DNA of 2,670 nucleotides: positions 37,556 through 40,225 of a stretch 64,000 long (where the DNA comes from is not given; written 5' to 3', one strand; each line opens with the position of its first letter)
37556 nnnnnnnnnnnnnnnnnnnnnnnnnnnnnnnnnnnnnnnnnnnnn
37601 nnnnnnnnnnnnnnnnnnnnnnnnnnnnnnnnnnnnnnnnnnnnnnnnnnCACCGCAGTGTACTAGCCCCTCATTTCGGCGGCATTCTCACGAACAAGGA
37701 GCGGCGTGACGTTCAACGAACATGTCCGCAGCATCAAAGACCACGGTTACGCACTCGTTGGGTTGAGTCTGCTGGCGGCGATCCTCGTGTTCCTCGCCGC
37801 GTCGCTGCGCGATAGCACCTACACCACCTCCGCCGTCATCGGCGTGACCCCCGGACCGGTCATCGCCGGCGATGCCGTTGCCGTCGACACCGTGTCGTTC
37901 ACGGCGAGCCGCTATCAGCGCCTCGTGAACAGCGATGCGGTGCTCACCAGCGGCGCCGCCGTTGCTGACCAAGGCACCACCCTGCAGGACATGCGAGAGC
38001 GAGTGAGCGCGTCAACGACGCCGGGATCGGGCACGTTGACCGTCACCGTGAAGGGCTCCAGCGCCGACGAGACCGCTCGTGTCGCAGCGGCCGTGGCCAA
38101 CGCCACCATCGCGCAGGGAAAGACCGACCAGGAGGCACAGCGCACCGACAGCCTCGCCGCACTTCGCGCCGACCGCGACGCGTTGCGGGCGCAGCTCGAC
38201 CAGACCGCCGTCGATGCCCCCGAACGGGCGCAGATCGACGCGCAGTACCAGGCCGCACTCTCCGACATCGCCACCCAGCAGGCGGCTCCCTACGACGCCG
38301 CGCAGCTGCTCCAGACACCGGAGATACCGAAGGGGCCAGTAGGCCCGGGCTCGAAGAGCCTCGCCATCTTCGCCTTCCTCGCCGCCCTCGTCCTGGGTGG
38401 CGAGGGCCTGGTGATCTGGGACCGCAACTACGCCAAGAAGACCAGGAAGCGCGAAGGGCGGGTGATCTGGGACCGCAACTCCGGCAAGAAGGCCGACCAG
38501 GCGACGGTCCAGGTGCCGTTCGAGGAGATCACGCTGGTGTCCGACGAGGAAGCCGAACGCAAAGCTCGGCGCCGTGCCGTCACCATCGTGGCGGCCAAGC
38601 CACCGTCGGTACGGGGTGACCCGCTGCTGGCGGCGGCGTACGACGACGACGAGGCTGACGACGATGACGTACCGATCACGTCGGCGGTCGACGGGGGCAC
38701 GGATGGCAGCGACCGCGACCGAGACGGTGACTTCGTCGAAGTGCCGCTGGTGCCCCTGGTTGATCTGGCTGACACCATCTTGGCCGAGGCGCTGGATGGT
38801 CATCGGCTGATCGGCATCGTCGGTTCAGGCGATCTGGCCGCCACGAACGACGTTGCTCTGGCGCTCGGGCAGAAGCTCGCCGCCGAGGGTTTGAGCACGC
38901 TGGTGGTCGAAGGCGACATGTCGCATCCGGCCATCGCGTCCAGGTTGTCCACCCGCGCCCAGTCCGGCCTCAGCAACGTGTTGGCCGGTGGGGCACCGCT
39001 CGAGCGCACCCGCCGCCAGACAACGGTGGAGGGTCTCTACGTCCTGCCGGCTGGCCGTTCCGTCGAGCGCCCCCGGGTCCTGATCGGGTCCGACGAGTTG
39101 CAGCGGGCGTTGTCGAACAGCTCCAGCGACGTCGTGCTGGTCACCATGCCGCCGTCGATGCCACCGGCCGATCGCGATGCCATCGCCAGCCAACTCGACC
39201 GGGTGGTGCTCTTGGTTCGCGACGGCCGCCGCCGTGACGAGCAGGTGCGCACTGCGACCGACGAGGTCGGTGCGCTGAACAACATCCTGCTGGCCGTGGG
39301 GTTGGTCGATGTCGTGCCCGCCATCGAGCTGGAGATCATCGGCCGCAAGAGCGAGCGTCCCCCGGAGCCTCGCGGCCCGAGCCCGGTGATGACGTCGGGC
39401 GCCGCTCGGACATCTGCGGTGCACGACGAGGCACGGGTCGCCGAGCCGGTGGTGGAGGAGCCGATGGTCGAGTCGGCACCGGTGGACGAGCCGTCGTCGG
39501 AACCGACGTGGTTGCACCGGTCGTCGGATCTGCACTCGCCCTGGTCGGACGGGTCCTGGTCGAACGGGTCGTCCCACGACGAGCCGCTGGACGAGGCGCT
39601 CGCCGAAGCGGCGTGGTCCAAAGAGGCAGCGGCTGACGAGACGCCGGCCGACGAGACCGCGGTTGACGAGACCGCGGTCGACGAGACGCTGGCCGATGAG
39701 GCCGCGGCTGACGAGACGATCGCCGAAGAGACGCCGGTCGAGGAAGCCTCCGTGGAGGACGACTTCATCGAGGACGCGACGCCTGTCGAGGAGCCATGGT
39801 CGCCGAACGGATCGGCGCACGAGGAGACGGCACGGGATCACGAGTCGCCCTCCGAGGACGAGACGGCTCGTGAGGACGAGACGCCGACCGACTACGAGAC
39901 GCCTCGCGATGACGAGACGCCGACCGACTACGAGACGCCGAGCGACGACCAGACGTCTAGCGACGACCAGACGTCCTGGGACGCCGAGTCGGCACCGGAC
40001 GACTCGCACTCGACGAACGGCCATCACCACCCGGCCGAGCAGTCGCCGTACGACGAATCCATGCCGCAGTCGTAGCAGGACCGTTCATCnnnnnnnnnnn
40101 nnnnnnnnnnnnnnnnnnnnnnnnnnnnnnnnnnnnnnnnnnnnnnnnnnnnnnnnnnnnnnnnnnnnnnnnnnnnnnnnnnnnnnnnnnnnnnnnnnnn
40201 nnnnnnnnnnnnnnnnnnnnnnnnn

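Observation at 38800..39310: BY-kinase-like domain with all three Walker motifs degenerate (candidate pseudokinase co-polymerase)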

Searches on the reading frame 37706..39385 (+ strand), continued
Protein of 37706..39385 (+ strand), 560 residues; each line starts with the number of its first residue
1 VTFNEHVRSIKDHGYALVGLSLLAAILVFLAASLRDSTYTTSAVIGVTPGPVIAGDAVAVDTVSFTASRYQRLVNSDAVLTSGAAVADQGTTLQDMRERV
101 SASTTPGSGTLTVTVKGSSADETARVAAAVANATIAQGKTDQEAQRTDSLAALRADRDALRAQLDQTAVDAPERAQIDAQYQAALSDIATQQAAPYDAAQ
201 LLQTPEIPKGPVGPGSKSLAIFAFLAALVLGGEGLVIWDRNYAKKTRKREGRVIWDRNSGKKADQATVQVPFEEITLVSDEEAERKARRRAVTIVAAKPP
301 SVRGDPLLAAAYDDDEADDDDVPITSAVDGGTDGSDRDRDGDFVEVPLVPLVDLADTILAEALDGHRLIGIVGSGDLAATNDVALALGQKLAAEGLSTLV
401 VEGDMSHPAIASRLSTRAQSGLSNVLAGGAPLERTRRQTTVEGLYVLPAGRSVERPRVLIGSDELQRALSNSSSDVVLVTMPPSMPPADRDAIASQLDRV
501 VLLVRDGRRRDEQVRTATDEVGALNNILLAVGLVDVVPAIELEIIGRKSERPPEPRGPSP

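Call 64: find_encoding_contigs(protein=P0027, flank=10000, max_places=2)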
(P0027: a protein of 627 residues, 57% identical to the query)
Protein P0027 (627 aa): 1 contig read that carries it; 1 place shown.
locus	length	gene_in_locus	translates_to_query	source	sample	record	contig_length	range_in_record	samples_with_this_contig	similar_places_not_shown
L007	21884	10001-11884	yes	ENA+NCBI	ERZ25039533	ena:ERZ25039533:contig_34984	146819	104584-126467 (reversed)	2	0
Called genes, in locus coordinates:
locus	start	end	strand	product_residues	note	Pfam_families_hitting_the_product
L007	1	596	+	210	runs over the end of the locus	PF03462:PCRF, PF00472:RF-1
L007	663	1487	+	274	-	PF17827:PrmC_N (weak), PF10294:Methyltransf_16 (weak), PF05175:MTS, PF08242:Methyltransf_12 (weak), PF13649:Methyltransf_25, PF13847:Methyltransf_31 (weak)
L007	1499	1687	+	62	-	PF04324:Fer2_BFD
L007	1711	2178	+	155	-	PF00210:Ferritin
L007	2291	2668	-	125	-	PF00326:Peptidase_S9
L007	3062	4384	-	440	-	PF00930:DPPIV_N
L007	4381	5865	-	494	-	PF18313:TLP1_add_C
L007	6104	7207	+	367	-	PF00464:SHMT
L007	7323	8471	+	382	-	PF00953:Glycos_transf_4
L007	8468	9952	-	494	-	PF04932:Wzy_C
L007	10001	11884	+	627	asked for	-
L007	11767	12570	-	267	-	-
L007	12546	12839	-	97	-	-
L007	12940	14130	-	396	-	PF13439:Glyco_transf_4, PF13579:Glyco_trans_4_4, PF00534:Glycos_transf_1, PF13692:Glyco_trans_1_4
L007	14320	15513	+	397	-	PF00150:Cellulase, PF02449:Glyco_hydro_42 (weak), PF00331:Glyco_hydro_10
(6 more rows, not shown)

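Call 65: find_encoding_contigs(protein=P0010, flank=10000, max_places=2)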
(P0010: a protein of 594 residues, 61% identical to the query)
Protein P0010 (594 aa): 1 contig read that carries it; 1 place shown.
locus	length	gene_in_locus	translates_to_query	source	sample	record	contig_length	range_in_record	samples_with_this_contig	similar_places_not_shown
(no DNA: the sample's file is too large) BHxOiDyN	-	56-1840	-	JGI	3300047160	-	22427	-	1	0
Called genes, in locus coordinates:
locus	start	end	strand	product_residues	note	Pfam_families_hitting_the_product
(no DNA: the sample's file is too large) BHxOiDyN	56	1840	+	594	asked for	-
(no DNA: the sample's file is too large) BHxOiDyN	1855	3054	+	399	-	PF13439:Glyco_transf_4, PF13579:Glyco_trans_4_4, PF00534:Glycos_transf_1, PF13692:Glyco_trans_1_4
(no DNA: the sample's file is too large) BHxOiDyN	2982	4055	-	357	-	PF13439:Glyco_transf_4, PF13579:Glyco_trans_4_4, PF13477:Glyco_trans_4_2 (weak), PF00534:Glycos_transf_1, PF13692:Glyco_trans_1_4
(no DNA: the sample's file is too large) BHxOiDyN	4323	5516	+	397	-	PF00150:Cellulase (weak), PF02449:Glyco_hydro_42 (faint), PF01229:Glyco_hydro_39 (weak)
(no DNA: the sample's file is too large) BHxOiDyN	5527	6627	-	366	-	PF13439:Glyco_transf_4, PF20706:GT4-conflict, PF00534:Glycos_transf_1, PF13692:Glyco_trans_1_4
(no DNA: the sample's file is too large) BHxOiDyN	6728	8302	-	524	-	PF01943:Polysacc_synt, PF13440:Polysacc_synt_3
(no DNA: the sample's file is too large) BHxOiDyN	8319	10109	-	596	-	-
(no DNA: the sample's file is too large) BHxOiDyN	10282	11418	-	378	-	PF02350:Epimerase_2, PF13579:Glyco_trans_4_4 (weak)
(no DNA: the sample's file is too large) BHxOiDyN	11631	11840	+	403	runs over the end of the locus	PF01041:DegT_DnrJ_EryC1, PF01212:Beta_elim_lyase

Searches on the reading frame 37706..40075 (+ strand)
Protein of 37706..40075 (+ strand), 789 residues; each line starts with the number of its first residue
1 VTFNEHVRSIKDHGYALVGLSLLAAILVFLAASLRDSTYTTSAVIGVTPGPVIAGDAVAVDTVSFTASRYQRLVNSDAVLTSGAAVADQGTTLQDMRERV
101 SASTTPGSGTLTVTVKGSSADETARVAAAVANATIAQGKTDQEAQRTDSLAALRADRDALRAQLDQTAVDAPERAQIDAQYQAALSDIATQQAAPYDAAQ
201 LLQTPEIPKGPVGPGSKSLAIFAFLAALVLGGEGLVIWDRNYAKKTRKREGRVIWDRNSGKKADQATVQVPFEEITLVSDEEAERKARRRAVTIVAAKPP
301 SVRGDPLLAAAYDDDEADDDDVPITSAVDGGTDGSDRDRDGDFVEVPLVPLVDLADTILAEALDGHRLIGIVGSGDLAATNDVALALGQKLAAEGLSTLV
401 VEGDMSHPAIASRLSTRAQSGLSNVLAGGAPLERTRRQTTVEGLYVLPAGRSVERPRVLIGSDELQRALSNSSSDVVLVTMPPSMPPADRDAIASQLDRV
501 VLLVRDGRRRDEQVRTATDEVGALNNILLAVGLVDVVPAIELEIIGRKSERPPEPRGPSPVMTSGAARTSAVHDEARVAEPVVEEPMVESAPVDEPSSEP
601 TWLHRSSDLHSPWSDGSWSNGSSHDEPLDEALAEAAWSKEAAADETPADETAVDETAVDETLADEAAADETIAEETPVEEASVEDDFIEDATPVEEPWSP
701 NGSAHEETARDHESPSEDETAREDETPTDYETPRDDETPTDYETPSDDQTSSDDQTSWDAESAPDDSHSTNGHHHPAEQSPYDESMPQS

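Call 3: search_protein_families(library=pfam, proteins=[window:37706-40075:+], max_evalue=10)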
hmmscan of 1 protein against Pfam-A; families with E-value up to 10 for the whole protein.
window:37706-40075:+ (789 aa): 2 families
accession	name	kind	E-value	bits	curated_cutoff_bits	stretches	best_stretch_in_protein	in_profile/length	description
PF08663.15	HalX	-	0.026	15.4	23.2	1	132-175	19-62/68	HalX domain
PF20734.2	PA2201_N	-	0.1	12.9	27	1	124-228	5-105/124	PA2201 N-terminal domain-like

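Call 4: search_protein_families(library=ncbifam, proteins=[window:37706-40075:+], max_evalue=10)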
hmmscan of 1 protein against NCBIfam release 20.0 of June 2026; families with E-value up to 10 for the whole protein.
window:37706-40075:+ (789 aa): 7 families
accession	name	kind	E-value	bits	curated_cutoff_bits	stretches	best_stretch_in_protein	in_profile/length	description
TIGR03018.1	pepcterm_TyrKin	hypoth_equivalog_domain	6.5e-16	58.3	230.65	1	384-523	53-198/207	XrtA-associated tyrosine autokinase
TIGR01007.1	eps_fam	subfamily_domain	2e-15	56.9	108.05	1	386-531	37-185/204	polysaccharide biosynthesis tyrosine autokinase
TIGR03029.1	EpsG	equivalog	7.6e-11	41.7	313.8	1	368-510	105-249/274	chain length determinant protein tyrosine kinase EpsG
NF007350.0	PRK09841.1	equivalog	1.5e-09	36.5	1248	2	371-515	536-682/726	tyrosine-protein kinase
TIGR01005.1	eps_transp_fam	subfamily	1.8e-08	33.1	411.7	1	368-525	548-707/754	exopolysaccharide transport protein family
NF008568.0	PRK11519.1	equivalog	1.6e-07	29.9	1068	1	387-500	547-662/720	tyrosine-protein kinase Wzc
NF007592.0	PRK10234.1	equivalog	0.024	14.8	148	1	219-281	10-70/121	transcriptional regulator GutM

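Call 5: search_solved_structures(query=window:37706-40075:+, max_evalue=10, show_alignments=3)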
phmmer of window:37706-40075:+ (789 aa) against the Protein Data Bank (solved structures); distinct sequences matched with E-value up to 10: 21.
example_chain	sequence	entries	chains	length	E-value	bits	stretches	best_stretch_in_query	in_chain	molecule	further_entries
4jlv_A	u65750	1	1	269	5.3e-09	38.2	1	375-517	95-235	C-terminal fragment of Membrane protein CapA1, Putative uncharacterized protein capB1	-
6z0p_A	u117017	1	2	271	2.8e-08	35.8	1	377-519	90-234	BceF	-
6u1q_A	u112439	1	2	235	8.3e-08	34.3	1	374-517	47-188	VpsO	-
1wcv_1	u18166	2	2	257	0.00018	23.3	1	382-501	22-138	SEGREGATION PROTEIN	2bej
4jmp_A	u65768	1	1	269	0.00031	22.5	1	377-531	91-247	C-terminal fragment of CapA, Protein tyrosine kinase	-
3bfv_A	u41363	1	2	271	0.00032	22.4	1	377-531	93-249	Membrane protein CapA1, Protein tyrosine kinase,Protein tyrosine kinase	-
2ved_A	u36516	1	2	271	0.00034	22.3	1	377-531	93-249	MEMBRANE PROTEIN CAPA1, PROTEIN TYROSINE KINASE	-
2bek_A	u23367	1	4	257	0.0009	20.9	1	383-501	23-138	SEGREGATION PROTEIN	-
3cio_A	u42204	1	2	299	0.006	18.2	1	371-516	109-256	Tyrosine-protein kinase etk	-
3la6_A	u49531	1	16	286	0.0068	18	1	394-516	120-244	Tyrosine-protein kinase wzc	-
9xgv_A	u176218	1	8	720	0.029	15.9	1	395-515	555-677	Tyrosine-protein kinase wzc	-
9r62_I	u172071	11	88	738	0.031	15.8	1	395-515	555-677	Tyrosine-protein kinase wzc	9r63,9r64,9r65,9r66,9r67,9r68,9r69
1ion_A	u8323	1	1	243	0.035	15.7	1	370-458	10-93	PROBABLE CELL DIVISION INHIBITOR MIND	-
7ni2_A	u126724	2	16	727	0.056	15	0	368-505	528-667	Tyrosine-protein kinase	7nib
9i2q_D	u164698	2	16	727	0.056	15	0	368-505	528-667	Putative transmembrane protein Wzc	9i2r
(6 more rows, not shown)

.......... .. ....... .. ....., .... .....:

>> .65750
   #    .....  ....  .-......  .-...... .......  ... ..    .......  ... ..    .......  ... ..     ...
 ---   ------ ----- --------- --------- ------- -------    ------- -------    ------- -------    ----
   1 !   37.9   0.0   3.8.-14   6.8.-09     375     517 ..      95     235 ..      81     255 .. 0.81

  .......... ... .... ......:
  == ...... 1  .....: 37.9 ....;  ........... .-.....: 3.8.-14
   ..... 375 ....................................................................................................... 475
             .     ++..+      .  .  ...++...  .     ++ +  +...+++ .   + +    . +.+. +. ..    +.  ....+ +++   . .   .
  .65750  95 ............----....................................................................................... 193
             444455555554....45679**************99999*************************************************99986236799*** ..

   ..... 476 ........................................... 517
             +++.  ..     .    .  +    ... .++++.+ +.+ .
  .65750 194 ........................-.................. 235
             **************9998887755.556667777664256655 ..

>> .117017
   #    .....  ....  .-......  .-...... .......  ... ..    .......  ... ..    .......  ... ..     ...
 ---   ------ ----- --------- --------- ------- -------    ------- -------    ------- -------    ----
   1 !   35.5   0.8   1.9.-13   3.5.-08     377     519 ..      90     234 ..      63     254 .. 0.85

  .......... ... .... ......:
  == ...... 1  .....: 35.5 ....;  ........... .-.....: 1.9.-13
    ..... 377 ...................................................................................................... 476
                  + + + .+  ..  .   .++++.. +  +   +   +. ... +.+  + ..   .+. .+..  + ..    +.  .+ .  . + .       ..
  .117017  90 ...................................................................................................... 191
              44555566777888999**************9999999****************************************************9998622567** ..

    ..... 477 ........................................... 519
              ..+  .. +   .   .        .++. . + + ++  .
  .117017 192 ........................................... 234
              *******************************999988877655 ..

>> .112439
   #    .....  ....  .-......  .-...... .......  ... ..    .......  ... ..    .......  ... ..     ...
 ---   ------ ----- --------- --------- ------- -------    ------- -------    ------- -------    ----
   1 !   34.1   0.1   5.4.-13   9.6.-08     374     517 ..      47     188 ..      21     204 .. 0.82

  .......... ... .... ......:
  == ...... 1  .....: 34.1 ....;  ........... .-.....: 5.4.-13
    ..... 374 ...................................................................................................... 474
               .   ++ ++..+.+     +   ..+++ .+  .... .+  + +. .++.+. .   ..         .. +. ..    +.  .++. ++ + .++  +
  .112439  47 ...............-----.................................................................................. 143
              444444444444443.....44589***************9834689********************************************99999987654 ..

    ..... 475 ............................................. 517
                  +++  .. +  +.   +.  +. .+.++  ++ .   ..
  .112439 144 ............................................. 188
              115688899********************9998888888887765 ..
